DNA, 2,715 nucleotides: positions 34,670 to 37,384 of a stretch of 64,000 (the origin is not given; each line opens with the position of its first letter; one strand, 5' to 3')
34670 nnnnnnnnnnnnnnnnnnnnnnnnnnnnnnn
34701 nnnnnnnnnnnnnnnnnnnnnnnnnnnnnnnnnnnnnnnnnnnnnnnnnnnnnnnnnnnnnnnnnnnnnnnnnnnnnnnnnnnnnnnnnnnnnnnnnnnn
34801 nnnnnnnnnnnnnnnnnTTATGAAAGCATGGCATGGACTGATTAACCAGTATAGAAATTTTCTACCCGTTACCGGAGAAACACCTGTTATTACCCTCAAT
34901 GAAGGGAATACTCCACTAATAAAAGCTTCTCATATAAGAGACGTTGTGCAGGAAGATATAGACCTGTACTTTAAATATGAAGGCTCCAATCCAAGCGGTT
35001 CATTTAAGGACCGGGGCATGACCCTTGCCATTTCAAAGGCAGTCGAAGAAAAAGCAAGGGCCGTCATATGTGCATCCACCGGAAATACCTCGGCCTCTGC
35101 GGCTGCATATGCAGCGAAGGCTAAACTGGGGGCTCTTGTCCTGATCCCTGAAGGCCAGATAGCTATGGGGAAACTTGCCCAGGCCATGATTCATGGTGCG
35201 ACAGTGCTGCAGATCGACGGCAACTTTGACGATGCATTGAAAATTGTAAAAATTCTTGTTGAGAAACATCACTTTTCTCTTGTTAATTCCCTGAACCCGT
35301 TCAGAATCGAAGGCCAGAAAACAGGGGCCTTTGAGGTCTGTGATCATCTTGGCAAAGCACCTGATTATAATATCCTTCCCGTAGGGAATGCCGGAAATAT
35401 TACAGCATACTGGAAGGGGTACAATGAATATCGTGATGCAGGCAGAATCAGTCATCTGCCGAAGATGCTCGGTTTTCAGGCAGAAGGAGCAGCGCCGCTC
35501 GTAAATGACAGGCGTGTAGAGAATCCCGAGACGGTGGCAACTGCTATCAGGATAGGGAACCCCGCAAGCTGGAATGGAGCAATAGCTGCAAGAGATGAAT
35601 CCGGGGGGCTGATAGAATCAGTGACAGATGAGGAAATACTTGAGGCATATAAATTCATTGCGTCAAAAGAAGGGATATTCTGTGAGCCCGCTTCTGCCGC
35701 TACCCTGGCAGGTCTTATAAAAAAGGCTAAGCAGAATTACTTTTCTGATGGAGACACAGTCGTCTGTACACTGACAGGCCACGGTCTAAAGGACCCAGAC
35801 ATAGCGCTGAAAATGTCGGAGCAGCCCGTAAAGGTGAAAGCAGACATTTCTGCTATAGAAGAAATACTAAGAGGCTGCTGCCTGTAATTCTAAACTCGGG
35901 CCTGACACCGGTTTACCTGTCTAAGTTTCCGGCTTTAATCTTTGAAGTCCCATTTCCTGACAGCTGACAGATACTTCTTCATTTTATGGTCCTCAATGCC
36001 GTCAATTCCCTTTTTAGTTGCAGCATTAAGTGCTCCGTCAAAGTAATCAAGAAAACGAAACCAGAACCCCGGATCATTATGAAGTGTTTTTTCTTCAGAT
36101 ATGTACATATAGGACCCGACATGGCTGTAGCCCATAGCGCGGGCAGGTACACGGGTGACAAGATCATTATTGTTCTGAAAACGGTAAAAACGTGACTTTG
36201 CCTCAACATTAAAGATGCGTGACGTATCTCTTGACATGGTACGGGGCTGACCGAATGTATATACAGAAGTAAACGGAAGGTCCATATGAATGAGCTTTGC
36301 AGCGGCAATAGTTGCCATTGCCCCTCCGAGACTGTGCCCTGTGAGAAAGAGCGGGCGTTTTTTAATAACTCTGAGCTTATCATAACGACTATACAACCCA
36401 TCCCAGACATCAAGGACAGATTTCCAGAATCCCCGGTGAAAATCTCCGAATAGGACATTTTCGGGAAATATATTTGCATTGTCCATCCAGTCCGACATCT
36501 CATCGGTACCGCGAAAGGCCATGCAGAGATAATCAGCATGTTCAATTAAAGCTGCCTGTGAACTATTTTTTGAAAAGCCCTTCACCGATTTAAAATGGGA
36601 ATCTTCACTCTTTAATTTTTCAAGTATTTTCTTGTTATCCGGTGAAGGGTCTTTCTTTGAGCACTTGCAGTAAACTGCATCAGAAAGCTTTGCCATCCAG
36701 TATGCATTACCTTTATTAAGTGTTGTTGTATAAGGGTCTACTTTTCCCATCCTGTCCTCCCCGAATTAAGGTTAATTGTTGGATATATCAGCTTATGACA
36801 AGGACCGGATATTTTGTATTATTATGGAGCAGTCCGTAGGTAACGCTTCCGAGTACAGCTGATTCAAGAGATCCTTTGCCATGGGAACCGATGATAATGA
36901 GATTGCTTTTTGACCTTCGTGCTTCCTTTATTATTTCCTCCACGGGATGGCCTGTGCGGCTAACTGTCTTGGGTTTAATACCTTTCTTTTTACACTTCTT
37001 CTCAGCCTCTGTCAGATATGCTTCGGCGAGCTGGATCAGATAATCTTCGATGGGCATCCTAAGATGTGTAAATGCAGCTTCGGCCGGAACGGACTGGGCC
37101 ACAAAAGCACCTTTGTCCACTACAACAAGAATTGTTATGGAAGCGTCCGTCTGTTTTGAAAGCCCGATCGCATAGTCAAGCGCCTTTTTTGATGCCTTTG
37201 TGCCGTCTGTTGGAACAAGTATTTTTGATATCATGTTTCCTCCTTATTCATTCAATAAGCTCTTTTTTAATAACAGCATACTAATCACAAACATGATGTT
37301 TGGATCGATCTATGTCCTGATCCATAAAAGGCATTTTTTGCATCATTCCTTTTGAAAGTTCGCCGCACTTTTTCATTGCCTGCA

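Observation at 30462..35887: hom-tusA-thiF/moeB-[Zn-ribbon ThrC paralog]-[ThiS-like carrier]-NIL-thrC: candidate protein-thiocarboxylate-dependent homocysteine synthesis from O-phosphohomoserine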

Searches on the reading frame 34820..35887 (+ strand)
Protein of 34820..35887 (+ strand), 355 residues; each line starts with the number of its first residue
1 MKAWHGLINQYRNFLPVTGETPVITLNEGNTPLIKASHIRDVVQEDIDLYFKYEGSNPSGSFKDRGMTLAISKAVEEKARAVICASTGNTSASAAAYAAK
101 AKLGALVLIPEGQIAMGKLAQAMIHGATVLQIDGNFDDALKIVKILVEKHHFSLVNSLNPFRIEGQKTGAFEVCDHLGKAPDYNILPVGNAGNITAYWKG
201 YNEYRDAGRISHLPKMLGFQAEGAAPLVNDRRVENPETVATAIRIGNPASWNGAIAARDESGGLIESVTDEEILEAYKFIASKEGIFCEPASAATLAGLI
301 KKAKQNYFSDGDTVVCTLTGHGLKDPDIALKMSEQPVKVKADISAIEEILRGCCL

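Call 3: search_protein_families(library=pfam, proteins=[window:34820-35887:+], max_evalue=0.01)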
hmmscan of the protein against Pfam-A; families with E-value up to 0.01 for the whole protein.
window:34820-35887:+ (355 aa): 1 family
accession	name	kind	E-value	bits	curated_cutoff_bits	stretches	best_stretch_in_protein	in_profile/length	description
PF00291.31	PALP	-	5.3e-71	239.8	35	1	24-320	1-295/295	Pyridoxal-phosphate dependent enzyme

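Call 4: search_protein_families(library=ncbifam, proteins=[window:34820-35887:+], max_evalue=0.01)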
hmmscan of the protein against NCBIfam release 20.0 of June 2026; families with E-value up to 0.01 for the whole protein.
window:34820-35887:+ (355 aa): 46 families (the best 25 are shown)
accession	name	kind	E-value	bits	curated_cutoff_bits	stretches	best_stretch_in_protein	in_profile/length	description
TIGR00260.1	thrC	equivalog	1.5e-97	326.9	167.1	1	8-327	1-340/340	threonine synthase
NF004170.0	PRK05638.1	equivalog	4.3e-62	210.1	421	1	8-325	46-358/442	threonine synthase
NF006050.0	PRK08197.1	equivalog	7.2e-60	202.9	303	1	10-330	60-389/406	threonine synthase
NF006205.0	PRK08329.1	equivalog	1.8e-47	162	358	1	10-324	45-345/347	threonine synthase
NF004996.0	PRK06381.1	equivalog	6.2e-38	130.6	266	1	29-321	14-317/319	threonine synthase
NF005035.0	PRK06450.1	equivalog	5.8e-37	127.3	301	1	23-324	51-336/338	threonine synthase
TIGR01127.1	ilvA_1Cterm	equivalog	1e-24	87.2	378.75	1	31-320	1-283/380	threonine ammonia-lyase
NF006390.0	PRK08639.1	equivalog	5.4e-21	75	421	1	30-320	25-312/418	threonine ammonia-lyase IlvA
NF005600.0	PRK07334.1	equivalog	1.2e-19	70.2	496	1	30-320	28-309/408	threonine ammonia-lyase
TIGR03844.1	cysteate_syn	equivalog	3.6e-19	68.8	324.9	1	10-325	46-382/398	cysteate synthase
TIGR02079.1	THD1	equivalog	4.3e-17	62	440.55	1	30-321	16-305/410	threonine ammonia-lyase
NF005454.0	PRK07048.1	equivalog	5.9e-17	61.8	452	1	30-305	25-296/324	threo-3-hydroxy-L-aspartate ammonia-lyase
NF006094.0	PRK08246.1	subfamily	1.5e-16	60.7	331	1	30-304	23-287/310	serine/threonine dehydratase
NF005680.0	PRK07476.1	equivalog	2.9e-16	59.4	413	1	30-179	23-171/326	hydroxyectoine utilization dehydratase EutB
TIGR01124.1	ilvA_2Cterm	equivalog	5.2e-16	58.3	411.3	1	30-194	17-180/499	threonine ammonia-lyase, biosynthetic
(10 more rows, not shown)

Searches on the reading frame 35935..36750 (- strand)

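Call 3: search_protein_families(library=pfam, proteins=[window:35935-36750:-], max_evalue=0.01)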
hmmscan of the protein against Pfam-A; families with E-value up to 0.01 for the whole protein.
window:35935-36750:- (271 aa): 4 families
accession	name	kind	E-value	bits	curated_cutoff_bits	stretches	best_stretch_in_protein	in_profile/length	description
PF01764.32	Lipase_3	-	1.8e-23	83.4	22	1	77-204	2-138/140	Lipase (class 3)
PF11187.14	Mbeg1-like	-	0.00077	19.4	21.1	1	72-155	36-106/224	Mbeg1-like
PF12146.15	Hydrolase_4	-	0.00089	19.1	27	1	105-151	48-95/239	Serine aminopeptidase, S33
PF00975.26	Thioesterase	-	0.0032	18.2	26.4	1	126-170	59-104/226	Thioesterase domain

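Call 4: search_protein_families(library=ncbifam, proteins=[window:35935-36750:-], max_evalue=0.01)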
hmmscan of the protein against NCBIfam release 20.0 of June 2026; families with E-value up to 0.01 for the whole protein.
window:35935-36750:- (271 aa): 1 family
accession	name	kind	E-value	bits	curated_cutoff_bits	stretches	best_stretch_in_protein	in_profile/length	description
NF047388.1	SA1320_fam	subfamily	0.0024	16.4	230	1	133-218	52-131/644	SA1320 family protein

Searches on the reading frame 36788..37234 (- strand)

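Call 30: search_protein_families(library=pfam, proteins=[window:36788-37234:-], max_evalue=0.0001)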
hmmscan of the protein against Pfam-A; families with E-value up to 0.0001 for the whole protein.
window:36788-37234:- (148 aa): 1 family
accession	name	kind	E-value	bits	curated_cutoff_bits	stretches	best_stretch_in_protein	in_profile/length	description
PF00582.32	Usp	-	1.1e-26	94.5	24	1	1-147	1-140/141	Universal stress protein family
